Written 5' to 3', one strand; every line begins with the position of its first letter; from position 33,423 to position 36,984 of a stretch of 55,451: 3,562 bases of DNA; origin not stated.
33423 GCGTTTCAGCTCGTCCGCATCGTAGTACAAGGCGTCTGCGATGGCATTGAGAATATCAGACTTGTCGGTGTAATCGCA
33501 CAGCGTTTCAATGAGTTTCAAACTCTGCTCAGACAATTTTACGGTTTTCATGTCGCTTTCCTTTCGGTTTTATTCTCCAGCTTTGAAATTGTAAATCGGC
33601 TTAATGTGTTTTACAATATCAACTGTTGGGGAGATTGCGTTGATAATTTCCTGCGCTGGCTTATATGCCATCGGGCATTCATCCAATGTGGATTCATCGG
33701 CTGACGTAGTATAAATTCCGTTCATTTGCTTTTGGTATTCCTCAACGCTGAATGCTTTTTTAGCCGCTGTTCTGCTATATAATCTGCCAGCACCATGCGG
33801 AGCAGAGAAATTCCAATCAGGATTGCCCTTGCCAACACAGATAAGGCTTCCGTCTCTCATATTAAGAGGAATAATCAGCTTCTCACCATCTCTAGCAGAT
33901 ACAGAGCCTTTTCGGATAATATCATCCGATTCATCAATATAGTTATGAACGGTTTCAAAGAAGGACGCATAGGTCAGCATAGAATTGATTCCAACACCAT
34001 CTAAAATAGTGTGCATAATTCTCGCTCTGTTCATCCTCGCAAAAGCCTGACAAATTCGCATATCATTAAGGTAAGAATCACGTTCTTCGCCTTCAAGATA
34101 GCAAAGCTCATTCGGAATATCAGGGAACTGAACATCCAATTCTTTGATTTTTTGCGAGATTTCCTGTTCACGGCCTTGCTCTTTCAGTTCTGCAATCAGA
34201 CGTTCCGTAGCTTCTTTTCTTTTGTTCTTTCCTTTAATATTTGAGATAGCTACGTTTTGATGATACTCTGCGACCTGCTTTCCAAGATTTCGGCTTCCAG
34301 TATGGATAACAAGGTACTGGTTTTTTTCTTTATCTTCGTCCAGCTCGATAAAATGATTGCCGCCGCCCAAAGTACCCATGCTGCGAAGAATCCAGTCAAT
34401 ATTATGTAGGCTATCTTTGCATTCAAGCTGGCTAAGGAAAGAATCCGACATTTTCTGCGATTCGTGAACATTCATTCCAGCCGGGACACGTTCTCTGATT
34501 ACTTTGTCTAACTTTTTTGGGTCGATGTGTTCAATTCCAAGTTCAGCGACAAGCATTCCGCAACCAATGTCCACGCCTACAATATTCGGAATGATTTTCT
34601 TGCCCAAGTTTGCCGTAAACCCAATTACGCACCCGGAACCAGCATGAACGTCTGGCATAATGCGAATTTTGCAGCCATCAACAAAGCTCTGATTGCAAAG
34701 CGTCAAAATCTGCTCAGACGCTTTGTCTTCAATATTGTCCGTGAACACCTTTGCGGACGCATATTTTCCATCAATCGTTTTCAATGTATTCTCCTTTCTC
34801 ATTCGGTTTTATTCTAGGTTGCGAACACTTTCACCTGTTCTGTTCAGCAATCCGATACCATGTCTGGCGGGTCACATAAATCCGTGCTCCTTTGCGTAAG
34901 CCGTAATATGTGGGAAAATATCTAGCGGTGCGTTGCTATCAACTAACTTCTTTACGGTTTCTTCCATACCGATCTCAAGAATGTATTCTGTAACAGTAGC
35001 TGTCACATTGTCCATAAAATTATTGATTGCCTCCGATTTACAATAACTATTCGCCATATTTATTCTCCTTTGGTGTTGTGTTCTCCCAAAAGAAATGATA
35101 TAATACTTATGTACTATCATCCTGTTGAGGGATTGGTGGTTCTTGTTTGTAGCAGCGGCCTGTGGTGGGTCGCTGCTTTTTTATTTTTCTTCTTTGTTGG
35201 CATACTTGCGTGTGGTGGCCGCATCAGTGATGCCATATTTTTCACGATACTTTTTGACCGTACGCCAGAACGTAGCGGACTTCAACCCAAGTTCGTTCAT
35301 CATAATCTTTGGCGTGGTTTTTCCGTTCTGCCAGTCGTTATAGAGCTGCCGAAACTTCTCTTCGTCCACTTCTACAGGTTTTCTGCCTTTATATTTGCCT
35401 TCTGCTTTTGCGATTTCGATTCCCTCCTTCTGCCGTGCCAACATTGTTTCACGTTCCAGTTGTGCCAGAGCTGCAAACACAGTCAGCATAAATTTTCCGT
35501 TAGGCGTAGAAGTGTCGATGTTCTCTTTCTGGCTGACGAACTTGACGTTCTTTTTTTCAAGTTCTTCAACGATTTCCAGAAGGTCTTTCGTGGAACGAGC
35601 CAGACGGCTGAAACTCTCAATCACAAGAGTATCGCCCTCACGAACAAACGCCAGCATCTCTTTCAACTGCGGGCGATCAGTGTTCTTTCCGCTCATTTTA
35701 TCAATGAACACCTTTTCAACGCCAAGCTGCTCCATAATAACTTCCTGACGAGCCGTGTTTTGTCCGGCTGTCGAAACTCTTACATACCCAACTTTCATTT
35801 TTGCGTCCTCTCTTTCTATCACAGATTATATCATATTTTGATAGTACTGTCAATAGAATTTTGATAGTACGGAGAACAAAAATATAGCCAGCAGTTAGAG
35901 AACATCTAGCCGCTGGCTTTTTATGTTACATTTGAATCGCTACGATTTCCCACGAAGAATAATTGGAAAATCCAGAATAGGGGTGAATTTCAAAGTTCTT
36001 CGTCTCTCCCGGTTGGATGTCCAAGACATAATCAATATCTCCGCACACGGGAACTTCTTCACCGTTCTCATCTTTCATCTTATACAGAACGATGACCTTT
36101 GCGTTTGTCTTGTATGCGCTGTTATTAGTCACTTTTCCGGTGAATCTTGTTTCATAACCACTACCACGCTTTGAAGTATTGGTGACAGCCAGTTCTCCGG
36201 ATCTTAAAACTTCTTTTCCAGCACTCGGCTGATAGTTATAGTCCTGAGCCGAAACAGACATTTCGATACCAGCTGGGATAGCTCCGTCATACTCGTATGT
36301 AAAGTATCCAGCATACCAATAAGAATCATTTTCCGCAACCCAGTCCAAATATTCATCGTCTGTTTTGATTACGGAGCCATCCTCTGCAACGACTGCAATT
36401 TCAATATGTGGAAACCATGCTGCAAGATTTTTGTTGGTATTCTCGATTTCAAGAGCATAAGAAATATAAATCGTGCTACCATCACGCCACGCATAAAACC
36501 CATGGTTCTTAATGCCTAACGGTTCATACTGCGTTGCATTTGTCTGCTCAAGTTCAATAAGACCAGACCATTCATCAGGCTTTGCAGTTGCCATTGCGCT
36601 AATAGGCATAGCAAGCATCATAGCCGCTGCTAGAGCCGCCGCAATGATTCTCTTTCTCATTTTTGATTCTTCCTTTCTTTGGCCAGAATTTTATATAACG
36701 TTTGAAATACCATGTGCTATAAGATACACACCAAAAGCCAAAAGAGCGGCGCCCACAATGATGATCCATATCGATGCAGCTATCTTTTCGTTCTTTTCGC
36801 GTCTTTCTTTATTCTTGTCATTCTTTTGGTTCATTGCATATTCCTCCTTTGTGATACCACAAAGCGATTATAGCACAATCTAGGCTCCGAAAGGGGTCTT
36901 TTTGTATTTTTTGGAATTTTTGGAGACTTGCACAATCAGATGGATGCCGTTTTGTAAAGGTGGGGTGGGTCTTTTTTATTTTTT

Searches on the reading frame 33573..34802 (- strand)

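Call 8: search_protein_families(library=pfam, proteins=[window:33573-34802:-], max_evalue=0.1)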
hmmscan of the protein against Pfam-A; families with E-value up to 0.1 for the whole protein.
window:33573-34802:- (410 aa): 1 family
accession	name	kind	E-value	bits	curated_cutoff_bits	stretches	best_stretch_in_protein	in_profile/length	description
PF01139.22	RtcB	-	2.9e-63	215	27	2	139-407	144-425/426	tRNA-splicing ligase RtcB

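Call 9: search_protein_families(library=phrogs, proteins=[window:33573-34802:-], max_evalue=0.1)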
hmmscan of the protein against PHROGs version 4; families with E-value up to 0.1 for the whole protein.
window:33573-34802:- (410 aa): 3 families
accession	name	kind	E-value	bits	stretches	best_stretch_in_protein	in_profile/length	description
phrog_1075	-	DNA, RNA and nucleotide metabolism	8.6e-134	448.1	1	5-410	54-443/459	tRNA splicing ligase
phrog_32430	-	DNA, RNA and nucleotide metabolism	2.3e-47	161.2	1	280-408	10-138/139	tRNA splicing ligase RtcB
phrog_37247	-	unknown function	0.097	13.3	0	139-209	15-87/189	-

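Call 14: search_protein_families(library=padloc, proteins=[window:33573-34802:-], max_evalue=0.1)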
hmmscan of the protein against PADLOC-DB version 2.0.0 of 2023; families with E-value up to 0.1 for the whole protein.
window:33573-34802:- (410 aa): 0 families

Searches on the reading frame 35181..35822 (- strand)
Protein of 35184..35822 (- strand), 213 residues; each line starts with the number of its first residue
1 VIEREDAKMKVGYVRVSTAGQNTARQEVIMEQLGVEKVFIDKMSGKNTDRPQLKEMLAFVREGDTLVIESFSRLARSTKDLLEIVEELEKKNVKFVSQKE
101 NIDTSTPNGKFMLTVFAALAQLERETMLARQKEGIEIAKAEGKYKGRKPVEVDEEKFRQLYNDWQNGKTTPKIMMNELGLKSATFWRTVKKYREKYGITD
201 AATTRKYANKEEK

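Call 8: search_protein_families(library=pfam, proteins=[window:35184-35822:-], max_evalue=0.1)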
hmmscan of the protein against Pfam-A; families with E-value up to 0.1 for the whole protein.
window:35184-35822:- (213 aa): 2 families
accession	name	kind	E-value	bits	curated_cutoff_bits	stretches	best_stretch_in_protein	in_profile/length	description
PF00239.26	Resolvase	-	1.4e-45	155.3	23.3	1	11-144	2-145/145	Resolvase, N terminal domain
PF02970.22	TBCA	-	0.028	15.2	30.3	1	36-92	30-86/99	Tubulin binding cofactor A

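Call 9: search_protein_families(library=phrogs, proteins=[window:35184-35822:-], max_evalue=0.1)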
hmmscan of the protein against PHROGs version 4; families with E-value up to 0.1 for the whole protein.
window:35184-35822:- (213 aa): 4 families
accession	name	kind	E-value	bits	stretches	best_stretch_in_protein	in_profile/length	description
phrog_125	-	DNA, RNA and nucleotide metabolism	3.3e-68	231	1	4-209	16-220/254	DNA invertase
phrog_95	-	integration and excision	1e-36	127.8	1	8-149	87-244/651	integrase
phrog_8275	-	DNA, RNA and nucleotide metabolism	2.7e-15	57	1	9-57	1-49/51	DNA invertase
phrog_6620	-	integration and excision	1.6e-05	25.5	1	4-99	52-156/201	transposase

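Call 14: search_protein_families(library=padloc, proteins=[window:35184-35822:-], max_evalue=0.1)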
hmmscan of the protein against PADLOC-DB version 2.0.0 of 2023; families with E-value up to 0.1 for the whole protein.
window:35184-35822:- (213 aa): 1 family
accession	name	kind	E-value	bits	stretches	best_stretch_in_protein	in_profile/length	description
PDLC01044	Csa3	-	0.012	13.6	1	133-195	120-176/194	Type I-A associated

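Call 112: search_protein_families(library=pfam, proteins=[window:35181-35798:-], max_evalue=0.1)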
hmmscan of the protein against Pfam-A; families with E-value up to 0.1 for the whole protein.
window:35181-35798:- (205 aa): 3 families
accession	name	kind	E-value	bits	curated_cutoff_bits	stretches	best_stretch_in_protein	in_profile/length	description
PF00239.26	Resolvase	-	1.3e-45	155.5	23.3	1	3-136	2-145/145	Resolvase, N terminal domain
PF02970.22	TBCA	-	0.043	14.6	30.3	1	28-84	30-86/99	Tubulin binding cofactor A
PF14532.12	Sigma54_activ_2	-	0.096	13.4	25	0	44-90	60-106/138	Sigma-54 interaction domain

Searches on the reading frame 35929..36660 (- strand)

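Call 8: search_protein_families(library=pfam, proteins=[window:35929-36660:-], max_evalue=0.1)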
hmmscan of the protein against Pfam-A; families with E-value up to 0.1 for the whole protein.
window:35929-36660:- (244 aa): 2 families
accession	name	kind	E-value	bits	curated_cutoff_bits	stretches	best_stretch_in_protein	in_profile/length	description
PF20600.3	ExoX-like_C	-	0.025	14.4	26.5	1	97-112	14-29/30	Exodeoxyribonuclease X-like C-terminal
PF13190.11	PDGLE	-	0.026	14.8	27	1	3-33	1-33/102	PDGLE domain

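Call 9: search_protein_families(library=phrogs, proteins=[window:35929-36660:-], max_evalue=0.1)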
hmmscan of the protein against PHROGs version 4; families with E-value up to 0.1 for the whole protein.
window:35929-36660:- (244 aa): 0 families

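Call 14: search_protein_families(library=padloc, proteins=[window:35929-36660:-], max_evalue=0.1)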
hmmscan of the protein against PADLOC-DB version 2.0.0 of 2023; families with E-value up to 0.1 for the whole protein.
window:35929-36660:- (244 aa): 0 families

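Call 15: search_protein_families(library=ncbifam, proteins=[window:35929-36660:-], max_evalue=0.1)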
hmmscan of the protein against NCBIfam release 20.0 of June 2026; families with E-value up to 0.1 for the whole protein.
window:35929-36660:- (244 aa): 1 family
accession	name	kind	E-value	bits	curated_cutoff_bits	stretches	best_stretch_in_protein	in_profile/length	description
NF038353.1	FxLYD_dom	domain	0.0003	20.6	23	1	170-235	3-65/71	FxLYD domain-containing protein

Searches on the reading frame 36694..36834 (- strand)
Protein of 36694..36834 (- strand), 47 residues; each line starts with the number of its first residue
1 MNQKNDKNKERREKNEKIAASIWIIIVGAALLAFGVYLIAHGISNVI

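Call 8: search_protein_families(library=pfam, proteins=[window:36694-36834:-], max_evalue=0.1)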
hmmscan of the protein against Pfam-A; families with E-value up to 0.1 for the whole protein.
window:36694-36834:- (47 aa): 6 families
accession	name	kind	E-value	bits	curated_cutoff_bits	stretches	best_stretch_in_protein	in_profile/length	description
PF11190.13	DUF2976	-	0.0093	16.3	28.2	1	9-42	51-84/87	Protein of unknown function (DUF2976)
PF06724.16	DUF1206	-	0.022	15.3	26.2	1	21-43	46-68/70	Domain of Unknown Function (DUF1206)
PF11384.13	DUF3188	-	0.031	14.3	24.6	1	12-43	18-48/50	Protein of unknown function (DUF3188)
PF05915.17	TMEM_230_134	-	0.037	14.6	26.8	1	13-40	45-72/119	Transmembrane proteins 230/134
PF09716.15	ETRAMP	-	0.06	13.8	29.1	1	4-38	39-72/81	Malarial early transcribed membrane protein (ETRAMP)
PF11239.13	DUF3040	-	0.089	13.5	24.7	1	6-38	34-65/84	Protein of unknown function (DUF3040)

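Call 9: search_protein_families(library=phrogs, proteins=[window:36694-36834:-], max_evalue=0.1)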
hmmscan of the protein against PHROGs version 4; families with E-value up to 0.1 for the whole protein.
window:36694-36834:- (47 aa): 2 families
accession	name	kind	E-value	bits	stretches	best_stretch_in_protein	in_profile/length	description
phrog_37457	-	unknown function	0.018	16.2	1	7-41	40-78/79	-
phrog_25170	-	unknown function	0.048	14.4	1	26-41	10-25/43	-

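Call 14: search_protein_families(library=padloc, proteins=[window:36694-36834:-], max_evalue=0.1)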
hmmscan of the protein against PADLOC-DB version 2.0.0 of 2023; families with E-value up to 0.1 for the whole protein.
window:36694-36834:- (47 aa): 0 families

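Call 15: search_protein_families(library=ncbifam, proteins=[window:36694-36834:-], max_evalue=0.1)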
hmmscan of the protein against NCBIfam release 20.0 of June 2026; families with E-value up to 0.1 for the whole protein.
window:36694-36834:- (47 aa): 2 families
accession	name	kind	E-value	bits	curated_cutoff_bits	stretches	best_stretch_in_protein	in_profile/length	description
NF058603.1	SCO2097_fam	equivalog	0.021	15.1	110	1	7-39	31-63/129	SCO2097 family morphological protein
TIGR03927.1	T7SS_EssA_Firm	equivalog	0.04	13.8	32.45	1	6-46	109-149/151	type VII secretion protein EssA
